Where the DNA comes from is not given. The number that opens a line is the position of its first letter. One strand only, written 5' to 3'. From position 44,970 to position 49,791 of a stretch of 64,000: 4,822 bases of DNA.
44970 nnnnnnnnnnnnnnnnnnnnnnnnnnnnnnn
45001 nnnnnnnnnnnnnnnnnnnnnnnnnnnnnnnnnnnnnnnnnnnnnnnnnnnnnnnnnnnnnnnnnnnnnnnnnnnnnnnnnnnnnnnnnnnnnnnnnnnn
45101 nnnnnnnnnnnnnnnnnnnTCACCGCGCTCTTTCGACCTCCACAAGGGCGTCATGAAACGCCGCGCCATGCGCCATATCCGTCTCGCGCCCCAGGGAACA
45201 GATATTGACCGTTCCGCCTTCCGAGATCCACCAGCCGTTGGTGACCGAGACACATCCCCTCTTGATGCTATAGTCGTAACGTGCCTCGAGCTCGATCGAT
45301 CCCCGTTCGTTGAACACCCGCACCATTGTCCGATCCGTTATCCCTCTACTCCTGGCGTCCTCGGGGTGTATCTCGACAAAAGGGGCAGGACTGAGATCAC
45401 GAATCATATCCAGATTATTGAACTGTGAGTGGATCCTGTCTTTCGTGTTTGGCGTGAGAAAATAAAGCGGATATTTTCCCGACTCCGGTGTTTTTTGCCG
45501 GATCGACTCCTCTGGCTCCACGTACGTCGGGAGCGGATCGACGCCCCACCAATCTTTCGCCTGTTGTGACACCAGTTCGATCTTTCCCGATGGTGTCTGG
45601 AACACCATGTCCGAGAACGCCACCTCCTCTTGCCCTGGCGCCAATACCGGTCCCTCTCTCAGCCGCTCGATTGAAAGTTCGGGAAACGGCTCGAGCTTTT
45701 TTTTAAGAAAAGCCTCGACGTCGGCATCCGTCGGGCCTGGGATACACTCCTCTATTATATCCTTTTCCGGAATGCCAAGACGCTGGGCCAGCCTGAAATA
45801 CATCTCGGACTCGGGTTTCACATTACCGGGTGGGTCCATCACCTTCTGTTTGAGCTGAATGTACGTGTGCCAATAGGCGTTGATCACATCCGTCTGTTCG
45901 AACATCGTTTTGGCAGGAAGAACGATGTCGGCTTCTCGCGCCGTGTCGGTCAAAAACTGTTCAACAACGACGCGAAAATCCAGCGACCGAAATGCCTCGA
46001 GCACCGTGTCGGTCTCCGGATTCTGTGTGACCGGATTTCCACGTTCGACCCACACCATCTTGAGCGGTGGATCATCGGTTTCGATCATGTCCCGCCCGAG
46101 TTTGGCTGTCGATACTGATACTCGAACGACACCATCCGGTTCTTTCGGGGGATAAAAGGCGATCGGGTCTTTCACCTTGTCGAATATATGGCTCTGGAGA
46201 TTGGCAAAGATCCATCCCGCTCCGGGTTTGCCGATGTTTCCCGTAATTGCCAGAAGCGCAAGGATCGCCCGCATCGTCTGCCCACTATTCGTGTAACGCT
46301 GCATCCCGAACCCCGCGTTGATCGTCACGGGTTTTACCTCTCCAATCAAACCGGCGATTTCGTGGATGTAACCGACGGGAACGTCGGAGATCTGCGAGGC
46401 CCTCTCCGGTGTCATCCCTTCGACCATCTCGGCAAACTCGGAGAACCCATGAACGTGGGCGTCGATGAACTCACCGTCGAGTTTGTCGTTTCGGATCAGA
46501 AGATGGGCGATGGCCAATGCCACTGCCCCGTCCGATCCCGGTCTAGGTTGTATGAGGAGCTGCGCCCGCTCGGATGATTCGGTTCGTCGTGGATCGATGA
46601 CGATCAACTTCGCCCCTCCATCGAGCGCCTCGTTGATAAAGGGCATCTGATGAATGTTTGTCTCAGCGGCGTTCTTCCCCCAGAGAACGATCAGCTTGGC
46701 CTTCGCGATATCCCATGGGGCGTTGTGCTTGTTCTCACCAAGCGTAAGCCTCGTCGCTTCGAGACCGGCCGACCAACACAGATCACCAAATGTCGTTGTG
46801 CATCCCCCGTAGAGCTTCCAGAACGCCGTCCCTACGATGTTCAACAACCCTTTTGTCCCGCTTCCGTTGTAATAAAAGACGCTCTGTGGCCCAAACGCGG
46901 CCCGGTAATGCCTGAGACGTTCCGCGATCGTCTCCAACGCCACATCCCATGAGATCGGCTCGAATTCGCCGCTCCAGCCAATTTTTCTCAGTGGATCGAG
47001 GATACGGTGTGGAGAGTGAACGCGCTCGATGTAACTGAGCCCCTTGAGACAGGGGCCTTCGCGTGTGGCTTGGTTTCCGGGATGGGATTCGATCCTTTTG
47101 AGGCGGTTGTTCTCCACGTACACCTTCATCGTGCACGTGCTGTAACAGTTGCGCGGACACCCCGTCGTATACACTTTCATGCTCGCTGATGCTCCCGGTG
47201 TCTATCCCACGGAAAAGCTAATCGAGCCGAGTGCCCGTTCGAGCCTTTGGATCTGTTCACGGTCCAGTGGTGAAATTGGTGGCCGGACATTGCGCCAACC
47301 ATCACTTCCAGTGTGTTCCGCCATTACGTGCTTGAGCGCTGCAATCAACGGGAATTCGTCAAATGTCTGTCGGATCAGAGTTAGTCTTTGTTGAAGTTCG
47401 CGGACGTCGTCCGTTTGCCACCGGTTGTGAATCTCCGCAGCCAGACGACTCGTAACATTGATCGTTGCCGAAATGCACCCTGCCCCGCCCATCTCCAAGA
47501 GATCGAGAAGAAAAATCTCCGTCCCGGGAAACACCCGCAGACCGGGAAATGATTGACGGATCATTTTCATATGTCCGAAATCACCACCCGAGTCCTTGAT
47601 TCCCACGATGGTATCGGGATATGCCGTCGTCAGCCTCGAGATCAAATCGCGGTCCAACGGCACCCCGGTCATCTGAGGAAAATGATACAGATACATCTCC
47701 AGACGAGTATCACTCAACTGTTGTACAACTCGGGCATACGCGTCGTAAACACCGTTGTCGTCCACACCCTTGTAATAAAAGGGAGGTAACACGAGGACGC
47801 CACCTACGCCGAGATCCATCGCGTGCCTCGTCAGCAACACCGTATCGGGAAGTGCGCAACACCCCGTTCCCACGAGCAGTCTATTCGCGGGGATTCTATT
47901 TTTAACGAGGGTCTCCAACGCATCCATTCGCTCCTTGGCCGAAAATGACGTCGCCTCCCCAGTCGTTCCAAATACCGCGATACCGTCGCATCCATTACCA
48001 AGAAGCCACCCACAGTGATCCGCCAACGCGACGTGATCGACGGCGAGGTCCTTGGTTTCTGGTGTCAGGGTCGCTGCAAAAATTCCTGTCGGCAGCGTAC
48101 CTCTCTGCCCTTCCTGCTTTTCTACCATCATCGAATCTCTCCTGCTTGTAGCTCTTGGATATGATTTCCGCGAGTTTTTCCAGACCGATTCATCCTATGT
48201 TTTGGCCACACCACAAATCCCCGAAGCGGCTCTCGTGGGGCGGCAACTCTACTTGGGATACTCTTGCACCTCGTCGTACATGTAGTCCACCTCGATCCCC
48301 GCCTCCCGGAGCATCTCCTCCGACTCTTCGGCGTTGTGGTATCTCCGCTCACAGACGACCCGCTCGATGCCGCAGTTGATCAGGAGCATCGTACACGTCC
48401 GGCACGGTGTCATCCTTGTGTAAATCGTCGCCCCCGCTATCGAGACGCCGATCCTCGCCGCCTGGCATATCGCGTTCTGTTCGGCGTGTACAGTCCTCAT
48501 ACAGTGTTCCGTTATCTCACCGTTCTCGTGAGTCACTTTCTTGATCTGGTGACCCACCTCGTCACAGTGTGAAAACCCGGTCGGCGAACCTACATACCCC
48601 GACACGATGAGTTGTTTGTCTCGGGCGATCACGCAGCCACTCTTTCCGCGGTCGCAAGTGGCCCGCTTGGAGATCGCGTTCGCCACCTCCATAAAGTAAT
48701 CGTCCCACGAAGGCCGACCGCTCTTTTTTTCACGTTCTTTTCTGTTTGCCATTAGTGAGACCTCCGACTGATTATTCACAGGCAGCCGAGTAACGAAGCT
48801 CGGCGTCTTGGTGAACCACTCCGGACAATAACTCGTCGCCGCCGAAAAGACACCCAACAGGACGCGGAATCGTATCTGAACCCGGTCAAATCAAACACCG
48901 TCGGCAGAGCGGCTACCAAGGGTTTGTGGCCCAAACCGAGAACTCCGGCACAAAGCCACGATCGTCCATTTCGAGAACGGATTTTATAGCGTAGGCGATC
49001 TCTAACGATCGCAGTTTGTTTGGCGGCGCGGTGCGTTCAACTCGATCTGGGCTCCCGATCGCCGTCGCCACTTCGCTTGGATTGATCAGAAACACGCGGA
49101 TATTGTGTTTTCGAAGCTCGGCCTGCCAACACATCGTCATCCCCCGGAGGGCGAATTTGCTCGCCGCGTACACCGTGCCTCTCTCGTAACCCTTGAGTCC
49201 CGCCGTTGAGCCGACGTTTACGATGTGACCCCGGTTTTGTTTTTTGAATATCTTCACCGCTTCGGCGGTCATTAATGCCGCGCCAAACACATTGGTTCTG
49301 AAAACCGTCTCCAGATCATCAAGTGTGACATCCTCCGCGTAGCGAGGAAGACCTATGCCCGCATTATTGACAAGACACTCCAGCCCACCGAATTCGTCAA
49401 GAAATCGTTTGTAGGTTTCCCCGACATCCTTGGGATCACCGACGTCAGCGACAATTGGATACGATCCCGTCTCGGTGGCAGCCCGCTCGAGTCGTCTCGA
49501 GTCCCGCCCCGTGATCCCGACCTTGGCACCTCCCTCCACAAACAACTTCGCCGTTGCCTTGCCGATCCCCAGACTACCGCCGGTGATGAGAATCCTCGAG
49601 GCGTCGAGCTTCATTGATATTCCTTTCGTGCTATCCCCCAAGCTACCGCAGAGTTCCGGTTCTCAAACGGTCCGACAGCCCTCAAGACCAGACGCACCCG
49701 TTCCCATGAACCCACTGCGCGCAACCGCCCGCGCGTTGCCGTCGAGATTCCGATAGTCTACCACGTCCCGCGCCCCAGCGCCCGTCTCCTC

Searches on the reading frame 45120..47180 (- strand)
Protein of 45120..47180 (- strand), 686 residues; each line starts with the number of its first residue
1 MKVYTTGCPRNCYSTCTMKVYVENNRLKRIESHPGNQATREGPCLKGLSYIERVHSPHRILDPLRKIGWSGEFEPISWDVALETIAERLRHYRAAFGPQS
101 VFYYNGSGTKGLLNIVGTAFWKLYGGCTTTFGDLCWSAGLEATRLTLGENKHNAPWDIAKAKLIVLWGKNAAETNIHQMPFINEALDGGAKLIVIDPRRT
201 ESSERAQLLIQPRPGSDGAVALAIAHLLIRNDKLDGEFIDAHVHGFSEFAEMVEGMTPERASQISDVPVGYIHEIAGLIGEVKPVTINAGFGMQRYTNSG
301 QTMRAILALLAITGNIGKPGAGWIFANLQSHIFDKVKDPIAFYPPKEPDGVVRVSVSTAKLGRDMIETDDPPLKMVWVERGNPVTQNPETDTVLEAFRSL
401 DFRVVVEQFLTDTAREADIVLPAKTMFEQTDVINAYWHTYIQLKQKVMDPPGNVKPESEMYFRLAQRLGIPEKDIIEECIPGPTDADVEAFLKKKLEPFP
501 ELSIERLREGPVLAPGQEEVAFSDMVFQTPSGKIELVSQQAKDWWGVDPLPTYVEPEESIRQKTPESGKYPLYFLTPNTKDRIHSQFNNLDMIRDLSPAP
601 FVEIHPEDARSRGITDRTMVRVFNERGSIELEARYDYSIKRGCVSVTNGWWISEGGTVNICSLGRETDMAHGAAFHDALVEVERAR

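Call 9: search_protein_families(library=pfam, proteins=[window:45120-47180:-], max_evalue=0.001)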
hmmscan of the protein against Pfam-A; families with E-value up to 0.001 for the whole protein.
window:45120-47180:- (686 aa): 3 families
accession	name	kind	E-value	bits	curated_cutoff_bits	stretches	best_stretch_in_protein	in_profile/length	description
PF00384.28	Molybdopterin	-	5.2e-45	154.4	24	1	59-466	1-352/353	Molybdopterin oxidoreductase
PF01568.27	Molydop_binding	-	7.6e-24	84.3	26.8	1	572-676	1-107/110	Molydopterin dinucleotide binding domain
PF04879.21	Molybdop_Fe4S4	-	2.1e-09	37.6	22.7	1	1-56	1-55/55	Molybdopterin oxidoreductase Fe4S4 domain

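Call 10: search_protein_families(library=ncbifam, proteins=[window:45120-47180:-], max_evalue=0.001)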
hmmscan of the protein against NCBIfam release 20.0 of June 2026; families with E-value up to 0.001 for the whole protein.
window:45120-47180:- (686 aa): 27 families (the best 25 are shown)
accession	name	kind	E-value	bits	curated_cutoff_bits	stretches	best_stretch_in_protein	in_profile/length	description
TIGR02166.1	dmsA_ynfE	subfamily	1.4e-96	324.3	777.7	1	3-685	44-794/794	DMSO/selenate family reductase complex A subunit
TIGR01591.1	Fdh-alpha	equivalog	1.5e-85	287.6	666.25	2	11-323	5-318/672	formate dehydrogenase subunit alpha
NF041884.1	selenate_YnfF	exception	3.3e-71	240.3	1650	1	3-684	45-797/798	selenate/tellurate reductase subunit YnfF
NF041885.1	selenate_YnfE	exception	1.6e-69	234.7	1675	1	3-684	48-804/805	selenate/tellurate reductase subunit YnfE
NF047855.1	AssmNtatRedNasC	equivalog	8.2e-68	229.3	1100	3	2-323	19-343/708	assimilatory nitrate reductase catalytic subunit NasC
TIGR00509.1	bisC_fam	subfamily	1.1e-66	225.6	1017.55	3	71-325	69-346/772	molybdopterin guanine dinucleotide-containing S/N-oxide reductase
NF011566.1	PRK14990.1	exception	1.9e-64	218.1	1600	1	2-684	57-813/814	dimethylsulfoxide reductase subunit A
TIGR03479.1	DMSO_red_II_alp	subfamily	5.2e-61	206.8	984.75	4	10-239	64-303/913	molybdopterin-dependent oxidoreductase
NF012032.0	PRK15488.1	equivalog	1.6e-59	201.7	694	2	12-334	51-371/759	thiosulfate reductase PhsA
NF011682.0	PRK15102.1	equivalog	5.3e-41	140.6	909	3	73-327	120-401/829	trimethylamine-N-oxide reductase TorA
TIGR02164.1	torA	equivalog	1.8e-37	128.9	1465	3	528-656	633-765/824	trimethylamine-N-oxide reductase TorA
NF041323.1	Nitr_red_NasA_Halo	equivalog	2.3e-33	115.7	1000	2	59-322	51-310/673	assimilatory nitrate reductase NasA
NF041783.2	mnquin_red_QrcB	equivalog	4e-28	98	440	1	11-470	59-505/695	menaquinone reductase molybdopterin-binding-like subunit QrcB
TIGR01553.1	formate-DH-alph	equivalog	4e-26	91.1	814.2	2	155-244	216-305/1009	formate dehydrogenase-N subunit alpha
NF010055.0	PRK13532.1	equivalog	4.4e-24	84.8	904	2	9-261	47-309/830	nitrate reductase catalytic subunit NapA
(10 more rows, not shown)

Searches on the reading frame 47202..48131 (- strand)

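Call 9: search_protein_families(library=pfam, proteins=[window:47202-48131:-], max_evalue=0.001)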
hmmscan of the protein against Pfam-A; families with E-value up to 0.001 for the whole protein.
window:47202-48131:- (309 aa): 1 family
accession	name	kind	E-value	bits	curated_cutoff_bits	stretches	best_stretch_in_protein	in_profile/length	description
PF00701.28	DHDPS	-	1.5e-46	158.9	22.1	1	15-301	3-286/289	Dihydrodipicolinate synthetase family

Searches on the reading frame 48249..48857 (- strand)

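Call 68: search_protein_families(library=pfam, proteins=[window:48249-48857:-], max_evalue=0.0001)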
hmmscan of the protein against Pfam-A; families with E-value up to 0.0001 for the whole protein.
window:48249-48857:- (202 aa): 2 families
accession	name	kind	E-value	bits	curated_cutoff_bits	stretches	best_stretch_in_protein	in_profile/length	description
PF00383.29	dCMP_cyt_deam_1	-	8.5e-23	80.6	25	1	50-169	2-100/102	Cytidine and deoxycytidylate deaminase zinc-binding region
PF14437.12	MafB19-deam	-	3.2e-13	50.2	27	1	50-174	2-104/142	MafB19-like deaminase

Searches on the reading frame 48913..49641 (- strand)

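Call 68: search_protein_families(library=pfam, proteins=[window:48913-49641:-], max_evalue=0.0001)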
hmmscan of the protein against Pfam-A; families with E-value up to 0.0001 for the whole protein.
window:48913-49641:- (242 aa): 3 families
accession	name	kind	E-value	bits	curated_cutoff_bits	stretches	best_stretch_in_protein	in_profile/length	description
PF00106.31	adh_short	-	2.3e-49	167.9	26.6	1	17-197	3-188/195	short chain dehydrogenase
PF13561.12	adh_short_C2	-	2.7e-35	122.5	27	1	25-197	7-182/236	Enoyl-(Acyl carrier protein) reductase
PF08659.16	KR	-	5.2e-10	40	22.6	1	17-168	3-159/180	KR domain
